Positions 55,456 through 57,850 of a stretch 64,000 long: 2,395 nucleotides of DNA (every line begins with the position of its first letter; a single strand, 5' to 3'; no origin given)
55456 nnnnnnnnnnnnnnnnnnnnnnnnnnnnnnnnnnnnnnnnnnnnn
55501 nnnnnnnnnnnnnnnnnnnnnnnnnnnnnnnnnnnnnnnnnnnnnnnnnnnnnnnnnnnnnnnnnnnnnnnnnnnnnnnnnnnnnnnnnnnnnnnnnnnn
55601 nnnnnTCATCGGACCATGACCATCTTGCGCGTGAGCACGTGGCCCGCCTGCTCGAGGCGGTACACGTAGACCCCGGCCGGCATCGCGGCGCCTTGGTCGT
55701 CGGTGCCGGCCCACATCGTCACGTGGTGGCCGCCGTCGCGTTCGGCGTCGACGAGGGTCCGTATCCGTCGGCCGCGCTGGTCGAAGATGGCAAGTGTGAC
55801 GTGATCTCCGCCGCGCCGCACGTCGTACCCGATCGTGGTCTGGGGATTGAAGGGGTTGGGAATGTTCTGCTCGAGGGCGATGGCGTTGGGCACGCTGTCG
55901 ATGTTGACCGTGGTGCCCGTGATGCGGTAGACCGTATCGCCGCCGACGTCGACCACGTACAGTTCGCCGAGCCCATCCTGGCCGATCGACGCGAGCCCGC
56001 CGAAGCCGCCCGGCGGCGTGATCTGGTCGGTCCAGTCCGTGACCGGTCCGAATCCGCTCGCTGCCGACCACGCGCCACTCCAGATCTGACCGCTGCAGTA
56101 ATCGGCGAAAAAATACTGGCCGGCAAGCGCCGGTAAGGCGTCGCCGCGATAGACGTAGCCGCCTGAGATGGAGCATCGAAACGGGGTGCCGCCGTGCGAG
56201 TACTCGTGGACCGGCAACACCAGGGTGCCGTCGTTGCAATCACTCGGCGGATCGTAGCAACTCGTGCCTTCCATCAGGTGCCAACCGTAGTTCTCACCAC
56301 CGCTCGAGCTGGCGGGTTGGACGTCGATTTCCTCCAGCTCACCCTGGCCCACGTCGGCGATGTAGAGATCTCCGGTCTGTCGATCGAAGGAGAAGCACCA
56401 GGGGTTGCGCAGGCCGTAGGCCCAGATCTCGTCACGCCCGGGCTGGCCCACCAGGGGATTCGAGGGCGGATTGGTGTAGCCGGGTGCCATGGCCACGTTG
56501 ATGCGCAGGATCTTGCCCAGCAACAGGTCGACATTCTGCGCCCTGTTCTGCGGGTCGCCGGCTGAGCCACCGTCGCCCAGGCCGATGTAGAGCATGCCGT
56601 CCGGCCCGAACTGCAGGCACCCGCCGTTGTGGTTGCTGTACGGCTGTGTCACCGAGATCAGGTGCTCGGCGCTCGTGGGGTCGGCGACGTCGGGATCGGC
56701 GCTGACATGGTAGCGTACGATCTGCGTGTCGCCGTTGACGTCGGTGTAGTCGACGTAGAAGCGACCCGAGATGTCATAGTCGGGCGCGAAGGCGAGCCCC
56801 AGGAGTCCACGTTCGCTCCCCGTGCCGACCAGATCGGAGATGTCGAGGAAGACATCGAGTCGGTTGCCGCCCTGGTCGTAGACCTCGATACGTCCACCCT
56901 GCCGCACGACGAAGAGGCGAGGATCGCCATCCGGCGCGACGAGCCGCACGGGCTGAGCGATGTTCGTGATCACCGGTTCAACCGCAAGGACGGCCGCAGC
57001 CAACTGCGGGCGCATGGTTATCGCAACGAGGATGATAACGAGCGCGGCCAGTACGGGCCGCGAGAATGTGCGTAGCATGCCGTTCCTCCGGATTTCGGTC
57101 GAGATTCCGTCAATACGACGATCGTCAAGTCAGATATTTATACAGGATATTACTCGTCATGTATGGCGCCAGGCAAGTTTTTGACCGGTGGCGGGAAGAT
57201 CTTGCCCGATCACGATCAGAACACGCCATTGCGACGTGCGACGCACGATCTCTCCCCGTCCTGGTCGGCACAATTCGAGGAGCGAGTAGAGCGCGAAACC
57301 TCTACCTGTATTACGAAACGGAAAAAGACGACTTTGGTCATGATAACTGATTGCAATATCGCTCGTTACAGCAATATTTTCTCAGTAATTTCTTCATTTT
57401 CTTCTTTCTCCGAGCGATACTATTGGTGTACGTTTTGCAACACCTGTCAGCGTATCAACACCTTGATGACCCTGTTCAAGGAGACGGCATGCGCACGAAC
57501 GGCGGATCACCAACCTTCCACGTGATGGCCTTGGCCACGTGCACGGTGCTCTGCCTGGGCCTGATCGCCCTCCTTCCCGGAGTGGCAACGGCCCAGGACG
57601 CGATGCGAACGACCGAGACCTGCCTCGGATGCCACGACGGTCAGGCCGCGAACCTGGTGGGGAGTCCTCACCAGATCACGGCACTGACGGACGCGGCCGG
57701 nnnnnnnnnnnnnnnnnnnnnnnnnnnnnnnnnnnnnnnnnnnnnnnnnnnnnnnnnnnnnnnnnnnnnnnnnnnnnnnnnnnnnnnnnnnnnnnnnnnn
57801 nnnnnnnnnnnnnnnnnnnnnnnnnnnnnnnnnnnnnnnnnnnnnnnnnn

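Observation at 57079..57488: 410-bp AT-rich control region with a sigma-54-type promoter and upstream repeats/palindrome, matched by a sigma-54 activator encoded 12 kb away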

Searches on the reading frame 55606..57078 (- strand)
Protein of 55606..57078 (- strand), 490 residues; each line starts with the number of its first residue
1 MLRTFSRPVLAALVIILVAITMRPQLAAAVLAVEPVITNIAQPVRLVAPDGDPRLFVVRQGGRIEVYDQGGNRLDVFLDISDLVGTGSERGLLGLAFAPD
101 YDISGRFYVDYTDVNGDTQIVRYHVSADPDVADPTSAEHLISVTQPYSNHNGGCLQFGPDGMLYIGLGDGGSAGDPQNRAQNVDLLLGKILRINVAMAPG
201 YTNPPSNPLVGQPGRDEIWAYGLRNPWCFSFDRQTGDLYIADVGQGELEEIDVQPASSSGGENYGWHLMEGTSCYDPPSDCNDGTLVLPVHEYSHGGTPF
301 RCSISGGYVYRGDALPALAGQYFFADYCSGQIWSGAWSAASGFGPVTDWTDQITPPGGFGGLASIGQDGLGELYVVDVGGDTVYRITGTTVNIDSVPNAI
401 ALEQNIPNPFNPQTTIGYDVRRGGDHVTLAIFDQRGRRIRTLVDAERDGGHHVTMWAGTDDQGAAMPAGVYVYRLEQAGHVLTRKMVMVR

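Call 7: search_protein_families(library=pfam, proteins=[window:55606-57078:-])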
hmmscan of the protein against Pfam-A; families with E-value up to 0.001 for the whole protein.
window:55606-57078:- (490 aa): 2 families
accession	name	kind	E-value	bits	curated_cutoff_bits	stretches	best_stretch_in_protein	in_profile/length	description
PF07995.17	GSDH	-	7.6e-37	127.8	25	1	48-325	10-276/332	Glucose / Sorbosone dehydrogenase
PF13860.13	FlgD_ig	-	2e-08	34.5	27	1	415-477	13-75/79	FlgD Ig-like domain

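Call 8: search_protein_families(library=ncbifam, proteins=[window:55606-57078:-])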
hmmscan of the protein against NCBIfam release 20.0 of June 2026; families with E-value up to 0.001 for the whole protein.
window:55606-57078:- (490 aa): 6 families
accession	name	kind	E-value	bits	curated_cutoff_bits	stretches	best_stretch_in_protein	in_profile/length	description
TIGR03606.1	non_repeat_PQQ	subfamily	8.1e-17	61.2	434.55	1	36-269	25-270/454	glucose/sorbosone family PQQ-dependent dehydrogenase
NF009276.0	PRK12633.1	equivalog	3.1e-06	27.1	383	1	413-474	117-178/234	flagellar basal body rod modification protein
NF033707.1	T9SS_sortase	equivalog_domain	7.4e-06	23.9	420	1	404-476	1000-1076/1095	type IX secretion system sortase PorU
NF005176.1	PRK06655.1-1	equivalog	1.6e-05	24.9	230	1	414-477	86-149/197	flagellar hook assembly protein FlgD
TIGR04183.1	Por_Secre_tail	domain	9.2e-05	22.4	23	0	407-487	3-70/72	T9SS type A sorting domain-containing protein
NF009453.0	PRK12813.1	equivalog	0.00062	19.4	264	1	414-478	113-174/223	flagellar basal body rod modification protein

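Call 65: find_homologous_proteins(query=window:55606-57078:-, max_evalue=1e-30)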
Query window:55606-57078:- (490 aa): 8000 proteins with E <= 1e-30 among 8000 candidates; the best 120 are listed.
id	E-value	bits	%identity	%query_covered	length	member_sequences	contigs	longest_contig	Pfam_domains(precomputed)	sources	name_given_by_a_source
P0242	0.0e+0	1136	100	100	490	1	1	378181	PF13860.13,PF07995.18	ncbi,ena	-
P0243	1.4e-194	666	62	94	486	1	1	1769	PF13860.13,PF07995.18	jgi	jgi:glucose/arabinose dehydrogenase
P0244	2.6e-193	661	63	94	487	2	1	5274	PF13860.13,PF07995.18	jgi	-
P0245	1.4e-191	656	60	97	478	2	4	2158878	PF13860.13,PF07995.18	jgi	-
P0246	4.1e-191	654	64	95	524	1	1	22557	PF13860.13,PF07995.18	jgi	jgi:glucose/arabinose dehydrogenase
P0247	6.1e-191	653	60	98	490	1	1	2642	PF13860.13,PF07995.18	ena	-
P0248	2.5e-189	648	58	98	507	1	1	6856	PF13860.13,PF07995.18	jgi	-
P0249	1.4e-188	646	57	99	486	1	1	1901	PF13860.13,PF07995.18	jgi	jgi:glucose/arabinose dehydrogenase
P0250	3.6e-188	644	61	93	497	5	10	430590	PF07995.18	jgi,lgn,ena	jgi:glucose/arabinose dehydrogenase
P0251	4.3e-188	644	60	100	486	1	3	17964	PF13860.13,PF07995.18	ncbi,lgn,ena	-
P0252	1.6e-187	642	61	98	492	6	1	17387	PF13860.13,PF07995.18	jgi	-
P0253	7.4e-187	640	60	94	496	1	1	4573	PF13860.13,PF07995.18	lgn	-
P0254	2.4e-186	638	58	98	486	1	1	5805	PF13860.13,PF07995.18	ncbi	-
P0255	2.8e-186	638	58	98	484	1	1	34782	PF13860.13,PF07995.18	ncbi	-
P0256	9.8e-186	636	58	99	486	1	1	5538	PF13860.13,PF07995.18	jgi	-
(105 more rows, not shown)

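Call 66: find_encoding_contigs(protein=P0246, flank=5000, max_places=1)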
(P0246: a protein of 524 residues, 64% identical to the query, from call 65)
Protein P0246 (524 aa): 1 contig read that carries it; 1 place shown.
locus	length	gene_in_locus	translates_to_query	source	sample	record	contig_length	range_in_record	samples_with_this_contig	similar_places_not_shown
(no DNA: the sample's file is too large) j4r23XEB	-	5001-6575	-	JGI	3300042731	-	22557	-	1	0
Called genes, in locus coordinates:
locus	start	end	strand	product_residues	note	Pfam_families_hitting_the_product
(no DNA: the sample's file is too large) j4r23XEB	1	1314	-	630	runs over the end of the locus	PF13860:FlgD_ig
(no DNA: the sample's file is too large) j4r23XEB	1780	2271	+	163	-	PF00210:Ferritin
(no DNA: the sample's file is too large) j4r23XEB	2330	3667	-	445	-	PF01435:Peptidase_M48, PF05099:TerB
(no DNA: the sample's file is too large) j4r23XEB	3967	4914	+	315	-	PF00149:Metallophos, PF12850:Metallophos_2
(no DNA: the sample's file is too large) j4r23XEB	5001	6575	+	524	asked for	PF07995:GSDH, PF13860:FlgD_ig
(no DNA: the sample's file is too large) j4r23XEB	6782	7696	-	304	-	-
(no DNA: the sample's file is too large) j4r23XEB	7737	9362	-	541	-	PF03577:Peptidase_C69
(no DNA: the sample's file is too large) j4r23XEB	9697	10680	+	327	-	PF13349:DUF4097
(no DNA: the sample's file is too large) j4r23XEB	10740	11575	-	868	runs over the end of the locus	PF00521:DNA_topoisoIV, PF03989:DNA_gyraseA_C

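Call 67: find_encoding_contigs(protein=P0244, flank=5000, max_places=1)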
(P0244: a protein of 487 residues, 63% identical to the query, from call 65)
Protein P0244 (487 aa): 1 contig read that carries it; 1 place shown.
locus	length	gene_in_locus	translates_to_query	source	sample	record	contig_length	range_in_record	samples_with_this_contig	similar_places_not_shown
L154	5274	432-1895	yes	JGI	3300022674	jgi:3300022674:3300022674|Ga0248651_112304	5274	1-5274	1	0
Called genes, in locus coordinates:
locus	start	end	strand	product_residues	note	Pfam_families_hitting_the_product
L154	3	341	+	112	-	?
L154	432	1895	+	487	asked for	PF07995:GSDH, PF13860:FlgD_ig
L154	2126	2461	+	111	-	-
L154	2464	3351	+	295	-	-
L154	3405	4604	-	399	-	PF01522:Polysacc_deac_1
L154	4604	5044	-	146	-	-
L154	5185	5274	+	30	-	?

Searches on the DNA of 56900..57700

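Call 38: search_rna_families(source=window, start=56900, end=57700, threshold=evalue, max_evalue=1)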
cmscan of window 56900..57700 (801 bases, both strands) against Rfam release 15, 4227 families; matches with E-value up to 1: 0.
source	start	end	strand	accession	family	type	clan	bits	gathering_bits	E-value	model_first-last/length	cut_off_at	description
